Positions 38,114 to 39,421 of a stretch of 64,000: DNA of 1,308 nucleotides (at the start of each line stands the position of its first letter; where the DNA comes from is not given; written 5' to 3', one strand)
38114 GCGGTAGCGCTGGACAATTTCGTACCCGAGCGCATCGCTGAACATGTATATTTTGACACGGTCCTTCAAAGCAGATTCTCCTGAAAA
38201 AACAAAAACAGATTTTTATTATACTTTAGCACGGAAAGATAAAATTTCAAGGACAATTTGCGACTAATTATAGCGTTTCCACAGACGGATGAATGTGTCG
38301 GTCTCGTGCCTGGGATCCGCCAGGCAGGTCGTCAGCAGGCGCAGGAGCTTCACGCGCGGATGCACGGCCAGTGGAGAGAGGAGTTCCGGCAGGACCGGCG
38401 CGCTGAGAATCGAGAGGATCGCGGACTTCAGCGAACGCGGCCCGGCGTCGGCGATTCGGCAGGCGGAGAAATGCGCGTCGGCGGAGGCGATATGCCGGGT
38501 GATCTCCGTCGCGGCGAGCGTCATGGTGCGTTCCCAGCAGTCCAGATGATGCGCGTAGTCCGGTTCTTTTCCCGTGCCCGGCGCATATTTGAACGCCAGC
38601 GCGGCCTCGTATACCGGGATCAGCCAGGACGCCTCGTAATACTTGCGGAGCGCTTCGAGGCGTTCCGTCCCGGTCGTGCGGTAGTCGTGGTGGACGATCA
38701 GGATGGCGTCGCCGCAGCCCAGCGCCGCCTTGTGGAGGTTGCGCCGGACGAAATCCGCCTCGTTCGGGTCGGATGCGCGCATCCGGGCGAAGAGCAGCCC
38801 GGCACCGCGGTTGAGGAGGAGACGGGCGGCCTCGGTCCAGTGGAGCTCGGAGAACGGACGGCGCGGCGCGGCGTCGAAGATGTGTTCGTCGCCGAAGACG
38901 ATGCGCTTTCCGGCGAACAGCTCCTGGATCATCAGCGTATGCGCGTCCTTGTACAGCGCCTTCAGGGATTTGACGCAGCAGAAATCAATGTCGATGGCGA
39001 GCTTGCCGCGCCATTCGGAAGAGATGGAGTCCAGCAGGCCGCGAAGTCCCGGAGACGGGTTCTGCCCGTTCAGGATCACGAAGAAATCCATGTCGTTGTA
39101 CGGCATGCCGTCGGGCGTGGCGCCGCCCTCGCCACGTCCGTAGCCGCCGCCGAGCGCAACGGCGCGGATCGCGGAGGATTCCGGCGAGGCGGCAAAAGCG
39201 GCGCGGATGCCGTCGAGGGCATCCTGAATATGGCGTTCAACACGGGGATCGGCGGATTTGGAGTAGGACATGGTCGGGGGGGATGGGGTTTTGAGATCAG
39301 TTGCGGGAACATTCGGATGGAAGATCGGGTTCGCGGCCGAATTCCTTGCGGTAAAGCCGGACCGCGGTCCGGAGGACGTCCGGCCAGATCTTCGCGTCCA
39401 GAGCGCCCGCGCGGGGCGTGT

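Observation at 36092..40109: waaP embedded in a non-canonical module: Pol-beta nucleotidyltransferase + NPP/alkaline-phosphatase-superfamily enzyme + GT2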

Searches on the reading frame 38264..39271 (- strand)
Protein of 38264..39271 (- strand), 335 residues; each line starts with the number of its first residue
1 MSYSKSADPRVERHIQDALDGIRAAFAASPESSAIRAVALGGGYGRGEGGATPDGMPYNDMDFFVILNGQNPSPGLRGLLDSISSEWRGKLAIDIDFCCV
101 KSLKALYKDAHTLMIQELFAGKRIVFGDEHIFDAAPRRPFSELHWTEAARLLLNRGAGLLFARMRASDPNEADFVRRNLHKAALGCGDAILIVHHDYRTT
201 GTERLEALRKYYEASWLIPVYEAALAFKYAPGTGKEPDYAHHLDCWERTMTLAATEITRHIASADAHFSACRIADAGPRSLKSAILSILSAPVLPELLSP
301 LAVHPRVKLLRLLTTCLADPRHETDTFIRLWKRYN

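Call 7: search_protein_families(library=pfam, proteins=[window:38264-39271:-], max_evalue=0.1)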
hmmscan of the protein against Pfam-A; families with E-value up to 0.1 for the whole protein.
window:38264-39271:- (335 aa): 0 families

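Call 8: search_protein_families(library=ncbifam, proteins=[window:38264-39271:-], max_evalue=0.1)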
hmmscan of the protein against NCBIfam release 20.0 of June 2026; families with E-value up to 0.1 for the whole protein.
window:38264-39271:- (335 aa): 0 families

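Call 11: find_homologous_proteins(query=window:38264-39271:-)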
Query window:38264-39271:- (335 aa): 1112 proteins with E <= 0.001 among 8000 candidates; the best 120 are listed.
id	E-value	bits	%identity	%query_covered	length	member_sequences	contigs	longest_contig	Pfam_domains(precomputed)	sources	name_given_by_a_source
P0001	2.5e-209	712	92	100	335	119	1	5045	-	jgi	-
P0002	6.2e-202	688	90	100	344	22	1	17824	-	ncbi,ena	-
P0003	1.1e-200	684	90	100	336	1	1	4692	-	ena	-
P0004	2.7e-200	682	90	100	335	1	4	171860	-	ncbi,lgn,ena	-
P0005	1.3e-199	680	88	100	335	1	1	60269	-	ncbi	-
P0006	1.3e-197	673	87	100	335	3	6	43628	-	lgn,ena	-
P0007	8.4e-197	671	88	100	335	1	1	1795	-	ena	-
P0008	1.4e-196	670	88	100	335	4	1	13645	-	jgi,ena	-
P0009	1.7e-196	670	87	100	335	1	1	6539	-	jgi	-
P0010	2.0e-196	670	86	100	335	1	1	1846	-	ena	-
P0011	2.6e-196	669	85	100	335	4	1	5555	-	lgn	-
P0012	5.7e-196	668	87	100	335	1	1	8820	-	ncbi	-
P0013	7.3e-195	664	87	100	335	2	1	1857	-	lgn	-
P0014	2.7e-194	663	86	100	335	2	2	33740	-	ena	-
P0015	5.7e-194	661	85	100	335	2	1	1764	-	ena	-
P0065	7.5e-84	299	47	99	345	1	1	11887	-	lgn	-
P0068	4.6e-76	274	46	100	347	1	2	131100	-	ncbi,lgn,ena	-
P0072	1.1e-72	263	45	100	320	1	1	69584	-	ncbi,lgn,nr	ncbi:MAG: hypothetical protein PHI85_06735 [Victivallaceae bacterium]|nr:hypothetical protein [Victi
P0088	3.5e-61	225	40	99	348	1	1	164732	-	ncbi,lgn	-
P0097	7.4e-47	178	42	70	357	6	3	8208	-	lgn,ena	-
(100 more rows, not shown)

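Call 12: search_solved_structures(query=window:38264-39271:-, max_evalue=10)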
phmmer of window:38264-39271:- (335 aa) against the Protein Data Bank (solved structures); distinct sequences matched with E-value up to 10: 1.
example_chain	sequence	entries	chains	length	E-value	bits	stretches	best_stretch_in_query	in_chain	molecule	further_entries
2hmq_A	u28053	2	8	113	1.3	10.9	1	223-267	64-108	HEMERYTHRIN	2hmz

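Call 16: find_related_loci(query=A1, collection=genome_contigs, flank=8000)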
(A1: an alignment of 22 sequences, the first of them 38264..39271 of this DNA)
Query A1 (335 aa) in genome_contigs; peptide patterns used: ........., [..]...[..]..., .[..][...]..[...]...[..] (x = any residue, [..] = any of these).
599 stretches matched a pattern (row limit reached: there are more); 454 encode a relative of the query (tblastn E <= 1e-3); the best 80 are kept; 80 distinct loci.
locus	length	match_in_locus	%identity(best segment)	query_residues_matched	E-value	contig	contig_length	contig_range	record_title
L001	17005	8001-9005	94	1-335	0e+0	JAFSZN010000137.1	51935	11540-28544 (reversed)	MAG: Lentisphaeria bacterium isolate RGIG3616 Goat_Rumen.Co__c2165423, whole genome shotgun sequence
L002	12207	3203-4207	93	1-335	0e+0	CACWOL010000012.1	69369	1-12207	uncultured bacterium isolate RUG10770 genome assembly, contig: RUG10770_asm_12, whole genome shotgun sequence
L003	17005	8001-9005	92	1-335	0e+0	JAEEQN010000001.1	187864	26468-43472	MAG: Victivallales bacterium isolate Tb.RUG.336 NODE_79_length_187864_cov_4.287019, whole genome shotgun sequence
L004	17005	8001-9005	91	1-335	0e+0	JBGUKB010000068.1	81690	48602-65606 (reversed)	MAG: Victivallales bacterium isolate ruminal_MAG_290 ruminal_MAG_290_contig_0068, whole genome shotgun sequence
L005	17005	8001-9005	90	1-335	0e+0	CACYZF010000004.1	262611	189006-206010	uncultured bacterium isolate RUG12414 genome assembly, contig: RUG12414_asm_4, whole genome shotgun sequence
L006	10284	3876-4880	90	1-335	0e+0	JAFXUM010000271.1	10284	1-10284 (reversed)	MAG: Lentisphaeria bacterium isolate RGIG6757 Sheep_Rumen-3__c1553337, whole genome shotgun sequence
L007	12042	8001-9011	85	1-335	0e+0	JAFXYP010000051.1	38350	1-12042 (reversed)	MAG: Lentisphaeria bacterium isolate RGIG6864 Sheep_Rumen-4__c969038, whole genome shotgun sequence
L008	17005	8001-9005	88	1-335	0e+0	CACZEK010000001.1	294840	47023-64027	uncultured bacterium isolate RUG12541 genome assembly, contig: RUG12541_asm_1, whole genome shotgun sequence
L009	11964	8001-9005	71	1-335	9e-131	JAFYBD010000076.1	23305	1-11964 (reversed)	MAG: Lentisphaeria bacterium isolate RGIG6930 Sheep_Rumen-5__c463067, whole genome shotgun sequence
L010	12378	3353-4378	45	3-335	3e-68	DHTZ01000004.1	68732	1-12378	MAG TPA_asm: Lentisphaeria bacterium UBA5247 UBA5247_contig_3752, whole genome shotgun sequence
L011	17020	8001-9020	42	1-335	8e-67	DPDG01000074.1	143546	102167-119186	MAG TPA_asm: Lentisphaeria bacterium isolate UBA11452 contig_3541, whole genome shotgun sequence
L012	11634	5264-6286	43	3-335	9e-66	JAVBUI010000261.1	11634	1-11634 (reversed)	MAG: Victivallaceae bacterium isolate EPI_MAG_00274 c_000002982047, whole genome shotgun sequence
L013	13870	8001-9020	42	1-335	6e-64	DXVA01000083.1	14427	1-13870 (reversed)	MAG TPA_asm: Lentisphaeria bacterium isolate HRGM_Genome_2866 HRGM_Genome_2866_83, whole genome shotgun sequence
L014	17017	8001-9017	40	3-335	2e-55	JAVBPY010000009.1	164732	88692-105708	MAG: Victivallaceae bacterium isolate EPI_MAG_00151 c_000000060605, whole genome shotgun sequence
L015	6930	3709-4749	38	3-335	5e-55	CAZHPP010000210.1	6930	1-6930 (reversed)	MAG TPA_asm: uncultured Victivallales bacterium isolate SRP216815_co1_143 genome assembly, contig: NODE_15639_length_693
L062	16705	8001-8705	34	9-231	7e-28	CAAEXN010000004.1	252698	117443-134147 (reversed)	MAG TPA_asm: Opitutales bacterium, isolate HGM23545, WGS project CAAEXN010000000 data, contig: SRS012969_12_k99_5456, wh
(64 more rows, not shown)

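Call 18: predict_structure(alignment_id=A1)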
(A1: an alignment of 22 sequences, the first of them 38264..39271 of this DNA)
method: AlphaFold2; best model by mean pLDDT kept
length: 335 residues; sequences in the alignment: 22
mean_pLDDT: 95.3   pTM: 0.91
mean pLDDT of the five models: 95.3, 95.1, 94.9, 94.8, 94.5
residues with pLDDT >= 90: 317; 70-90: 16; 50-70: 2; < 50: 0
segments of 3 or more residues with pLDDT < 50: none
pLDDT, mean of each block of 10 residues (from residue 1): 93 98 98 97 95 95 97 97 98 96 94 94 97 94 96 98 96 96 98 97 98 96 96 87 98 94 87 95 96 91 95 95 94 92
secondary structure, 60 per line:
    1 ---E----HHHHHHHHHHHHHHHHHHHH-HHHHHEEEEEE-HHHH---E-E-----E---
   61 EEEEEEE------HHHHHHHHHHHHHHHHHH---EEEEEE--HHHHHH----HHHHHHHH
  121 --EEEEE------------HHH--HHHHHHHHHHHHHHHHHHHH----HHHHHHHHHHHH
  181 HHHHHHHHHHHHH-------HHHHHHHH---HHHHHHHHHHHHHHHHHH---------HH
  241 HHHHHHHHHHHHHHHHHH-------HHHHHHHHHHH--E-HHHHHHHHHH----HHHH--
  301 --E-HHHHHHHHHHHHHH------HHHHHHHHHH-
elements in order: H9-28 H30-34 E35-40 H42-45 E61-67 H74-91 E95-100 H103-108 H113-120 E123-127 H145-164 H169-193 H201-208 H212-229 H239-258 H266-276 H281-290 H295-298 H305-318 H325-334

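Call 19: find_encoding_contigs(protein=P0088, flank=10000, max_places=2)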
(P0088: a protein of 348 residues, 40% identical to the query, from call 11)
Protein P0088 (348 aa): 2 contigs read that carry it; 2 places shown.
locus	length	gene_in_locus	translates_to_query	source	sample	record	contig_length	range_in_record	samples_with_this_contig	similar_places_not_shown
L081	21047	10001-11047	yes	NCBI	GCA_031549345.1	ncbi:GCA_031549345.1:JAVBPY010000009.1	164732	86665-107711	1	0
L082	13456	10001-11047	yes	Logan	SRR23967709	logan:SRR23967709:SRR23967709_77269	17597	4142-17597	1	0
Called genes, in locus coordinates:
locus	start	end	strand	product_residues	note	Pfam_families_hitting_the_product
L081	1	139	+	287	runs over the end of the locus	PF01745:IPT, PF13671:AAA_33 (faint), PF01715:IPPT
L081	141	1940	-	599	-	PF13439:Glyco_transf_4, PF13579:Glyco_trans_4_4 (faint), PF20706:GT4-conflict, PF00534:Glycos_transf_1, PF13692:Glyco_trans_1_4, PF03808:Glyco_tran_WecG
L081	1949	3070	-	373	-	PF00534:Glycos_transf_1, PF13692:Glyco_trans_1_4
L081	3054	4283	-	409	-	PF13439:Glyco_transf_4, PF13579:Glyco_trans_4_4, PF20706:GT4-conflict, PF00534:Glycos_transf_1, PF13692:Glyco_trans_1_4, PF13524:Glyco_trans_1_2 (weak)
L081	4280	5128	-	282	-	PF00535:Glycos_transf_2, PF13641:Glyco_tranf_2_3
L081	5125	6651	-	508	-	PF01943:Polysacc_synt, PF13440:Polysacc_synt_3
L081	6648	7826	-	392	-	PF01663:Phosphodiest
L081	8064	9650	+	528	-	PF00072:Response_reg, PF07228:SpoIIE, PF13581:HATPase_c_2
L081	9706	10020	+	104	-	PF01627:Hpt (weak)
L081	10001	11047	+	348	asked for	-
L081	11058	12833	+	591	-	-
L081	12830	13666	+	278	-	-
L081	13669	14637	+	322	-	PF13692:Glyco_trans_1_4 (faint), PF00534:Glycos_transf_1 (weak)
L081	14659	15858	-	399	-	PF04230:PS_pyruv_trans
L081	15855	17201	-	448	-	-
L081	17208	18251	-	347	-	PF02563:Poly_export, PF10531:SLBB (weak), PF22461:SLBB_2 (weak)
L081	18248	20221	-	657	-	-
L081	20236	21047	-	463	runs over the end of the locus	PF00132:Hexapep (faint), PF25084:LbH_EIF2B (weak), PF25087:GMPPB_C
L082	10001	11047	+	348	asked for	-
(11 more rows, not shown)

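Call 20: find_encoding_contigs(protein=P0072, flank=10000, max_places=2)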
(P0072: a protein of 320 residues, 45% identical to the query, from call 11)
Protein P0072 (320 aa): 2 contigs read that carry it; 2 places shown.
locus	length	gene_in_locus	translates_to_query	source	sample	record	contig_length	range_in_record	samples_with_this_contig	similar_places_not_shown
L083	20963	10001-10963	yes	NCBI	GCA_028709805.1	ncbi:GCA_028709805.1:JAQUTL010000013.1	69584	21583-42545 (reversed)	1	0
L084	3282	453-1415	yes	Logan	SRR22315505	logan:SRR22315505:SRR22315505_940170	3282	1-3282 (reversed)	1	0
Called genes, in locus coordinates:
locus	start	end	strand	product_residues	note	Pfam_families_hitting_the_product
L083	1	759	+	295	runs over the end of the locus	PF00586:AIRS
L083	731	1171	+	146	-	PF02367:TsaE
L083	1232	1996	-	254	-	PF03808:Glyco_tran_WecG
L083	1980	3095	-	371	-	PF13439:Glyco_transf_4, PF13579:Glyco_trans_4_4, PF20706:GT4-conflict, PF00534:Glycos_transf_1, PF13692:Glyco_trans_1_4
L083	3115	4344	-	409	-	-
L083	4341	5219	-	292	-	PF13641:Glyco_tranf_2_3, PF00535:Glycos_transf_2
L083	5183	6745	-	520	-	PF13440:Polysacc_synt_3 (weak)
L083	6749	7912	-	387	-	PF01663:Phosphodiest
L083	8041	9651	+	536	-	PF00072:Response_reg, PF07228:SpoIIE, PF13581:HATPase_c_2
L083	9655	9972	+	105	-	PF01627:Hpt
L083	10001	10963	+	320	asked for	-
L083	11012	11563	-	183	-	PF01965:DJ-1_PfpI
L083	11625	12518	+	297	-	PF02899:Phage_int_SAM_1, PF13495:Phage_int_SAM_4, PF00589:Phage_integrase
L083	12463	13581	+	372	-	PF00248:Aldo_ket_red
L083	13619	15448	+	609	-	PF23161:HTH_RNase_II, PF00773:RNB, PF18614:RNase_II_C_S1 (weak)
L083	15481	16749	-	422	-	PF00079:Serpin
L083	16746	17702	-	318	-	PF06189:5-nucleotidase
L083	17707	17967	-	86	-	PF00462:Glutaredoxin (weak)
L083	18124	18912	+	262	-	PF24096:DUF7379, PF07819:PGAP1 (faint), PF12146:Hydrolase_4 (weak), PF00561:Abhydrolase_1, PF12697:Abhydrolase_6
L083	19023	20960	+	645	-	PF02743:dCache_1, PF22673:MCP-like_PDC_1, PF00672:HAMP, PF07228:SpoIIE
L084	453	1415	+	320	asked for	-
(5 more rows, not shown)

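Call 35: search_protein_families(library=pfam, proteins=[L062:202-2049:+, L062:2078-3286:-, L062:3785-5389:+, L062:5924-6631:+, L062:6628-7974:+, L062:9059-11101:+, L062:11105-12169:+, L062:12174-13511:+, L062:14689-16221:+, L081:11058-12833:+], max_evalue=0.05)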
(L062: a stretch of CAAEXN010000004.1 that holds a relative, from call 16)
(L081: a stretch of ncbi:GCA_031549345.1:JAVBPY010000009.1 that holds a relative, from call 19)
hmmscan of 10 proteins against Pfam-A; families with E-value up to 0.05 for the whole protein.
L062:202-2049:+ (615 aa): 9 families
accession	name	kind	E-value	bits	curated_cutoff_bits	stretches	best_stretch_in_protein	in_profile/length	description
PF02518.31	HATPase_c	-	3.1e-25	89.2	26.4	1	358-468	2-108/111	Histidine kinase-, DNA gyrase B-, and HSP90-like ATPase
PF00512.31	HisKA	-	2e-18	66.6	26.9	1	246-311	1-66/66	His Kinase A (phospho-acceptor) domain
PF00072.30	Response_reg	-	3.7e-18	66.1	30.2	1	498-606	1-109/111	Response regulator receiver domain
PF13426.13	PAS_9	-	4.8e-15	56.1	27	2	129-225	2-103/103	PAS domain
PF08448.16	PAS_4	-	1.8e-12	47.9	23.1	1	124-228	1-110/110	PAS fold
PF00989.32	PAS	-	1.5e-11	44.8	22.6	2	119-223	2-113/113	PAS fold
PF13188.13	PAS_8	-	1.2e-10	41.3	21.8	2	123-176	6-55/65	PAS domain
PF12860.13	PAS_7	-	0.00018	22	27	0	124-229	1-113/115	PAS fold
PF13581.12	HATPase_c_2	-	0.029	14.8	27.4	0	369-438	39-105/127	Histidine kinase-like ATPase domain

L062:2078-3286:- (402 aa): 1 family
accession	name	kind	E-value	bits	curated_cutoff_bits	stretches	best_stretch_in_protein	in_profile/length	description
PF04230.19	PS_pyruv_trans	-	6.7e-36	125.1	25.3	1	14-332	1-279/280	Polysaccharide pyruvyl transferase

L062:3785-5389:+ (534 aa): 4 families
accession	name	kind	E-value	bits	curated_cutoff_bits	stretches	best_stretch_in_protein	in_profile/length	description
PF07228.17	SpoIIE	-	3.2e-29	102.7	25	1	194-385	8-189/192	Stage II sporulation protein E (SpoIIE)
PF00072.30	Response_reg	-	1.4e-16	61.1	30.2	1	7-119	1-110/111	Response regulator receiver domain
PF13581.12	HATPase_c_2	-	3.5e-09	37.2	27.4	1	404-518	6-116/127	Histidine kinase-like ATPase domain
PF10410.14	DnaB_bind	-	0.038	14.7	20.6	0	112-138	20-46/56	DnaB-helicase binding domain of primase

L062:5924-6631:+ (235 aa): 1 family
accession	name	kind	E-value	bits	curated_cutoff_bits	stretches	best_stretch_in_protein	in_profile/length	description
PF02397.22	Bac_transf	-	8.9e-67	224.5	27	1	41-229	1-178/179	Bacterial sugar transferase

L062:6628-7974:+ (448 aa): 4 families
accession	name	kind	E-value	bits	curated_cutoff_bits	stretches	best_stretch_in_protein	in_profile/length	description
PF25084.1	LbH_EIF2B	-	1.1e-06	29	54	1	198-265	15-81/105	EIF2B subunit epsilon LbH domain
PF00132.30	Hexapep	-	3e-05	23.9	27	1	206-232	3-29/36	Bacterial transferase hexapeptide (six repeats)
PF00483.29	NTP_transferase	-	0.00079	19.5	21.2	1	27-85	23-83/245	Nucleotidyl transferase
PF02397.22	Bac_transf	-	0.005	16.8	27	1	319-437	49-174/179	Bacterial sugar transferase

L062:9059-11101:+ (680 aa): 0 families

L062:11105-12169:+ (354 aa): 3 families
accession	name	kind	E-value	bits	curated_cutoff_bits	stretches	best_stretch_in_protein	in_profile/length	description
PF22461.2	SLBB_2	-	5.5e-16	58.9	27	1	236-317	2-79/79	SLBB domain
PF02563.21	Poly_export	-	1.1e-15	57.9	28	1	61-134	4-73/77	Polysaccharide biosynthesis/export protein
PF10531.15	SLBB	-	1.9e-13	50.4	27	2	237-281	2-46/55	SLBB domain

L062:12174-13511:+ (445 aa): 0 families

L062:14689-16221:+ (510 aa): 2 families
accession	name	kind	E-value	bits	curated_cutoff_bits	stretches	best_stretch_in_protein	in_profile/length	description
PF13440.11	Polysacc_synt_3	-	1.2e-06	28.4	23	1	161-341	114-287/293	Polysaccharide biosynthesis protein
PF01554.23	MatE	-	2.9e-05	24.3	24.9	1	250-394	15-159/161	MatE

L081:11058-12833:+ (591 aa): 0 families

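Call 44: find_encoding_contigs(protein=P0068, flank=10000, max_places=1)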
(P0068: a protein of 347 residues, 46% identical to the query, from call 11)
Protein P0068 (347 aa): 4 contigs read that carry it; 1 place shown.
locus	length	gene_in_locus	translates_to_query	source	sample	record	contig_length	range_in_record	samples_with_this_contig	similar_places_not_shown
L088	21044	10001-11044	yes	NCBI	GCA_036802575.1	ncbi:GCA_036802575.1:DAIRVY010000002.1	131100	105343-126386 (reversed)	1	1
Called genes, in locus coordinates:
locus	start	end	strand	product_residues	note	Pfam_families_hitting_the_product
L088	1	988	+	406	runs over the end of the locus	PF13439:Glyco_transf_4, PF13579:Glyco_trans_4_4, PF20706:GT4-conflict, PF00534:Glycos_transf_1, PF13692:Glyco_trans_1_4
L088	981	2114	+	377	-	PF13439:Glyco_transf_4, PF13579:Glyco_trans_4_4 (faint), PF00534:Glycos_transf_1, PF13692:Glyco_trans_1_4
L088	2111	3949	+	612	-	PF13439:Glyco_transf_4, PF20706:GT4-conflict (weak), PF00534:Glycos_transf_1, PF13692:Glyco_trans_1_4, PF03808:Glyco_tran_WecG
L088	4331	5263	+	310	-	-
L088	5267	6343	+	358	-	PF00535:Glycos_transf_2, PF10111:Glyco_tranf_2_2, PF13641:Glyco_tranf_2_3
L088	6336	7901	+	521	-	-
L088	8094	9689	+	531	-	PF00072:Response_reg, PF07228:SpoIIE, PF13581:HATPase_c_2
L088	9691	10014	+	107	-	PF01627:Hpt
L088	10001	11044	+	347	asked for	-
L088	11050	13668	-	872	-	PF02927:CelD_N, PF00759:Glyco_hydro_9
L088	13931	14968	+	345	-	-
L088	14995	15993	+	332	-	-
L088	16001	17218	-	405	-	PF04230:PS_pyruv_trans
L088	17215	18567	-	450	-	-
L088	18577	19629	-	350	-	PF02563:Poly_export, PF10531:SLBB (faint), PF22461:SLBB_2 (weak)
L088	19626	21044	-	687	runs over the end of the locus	-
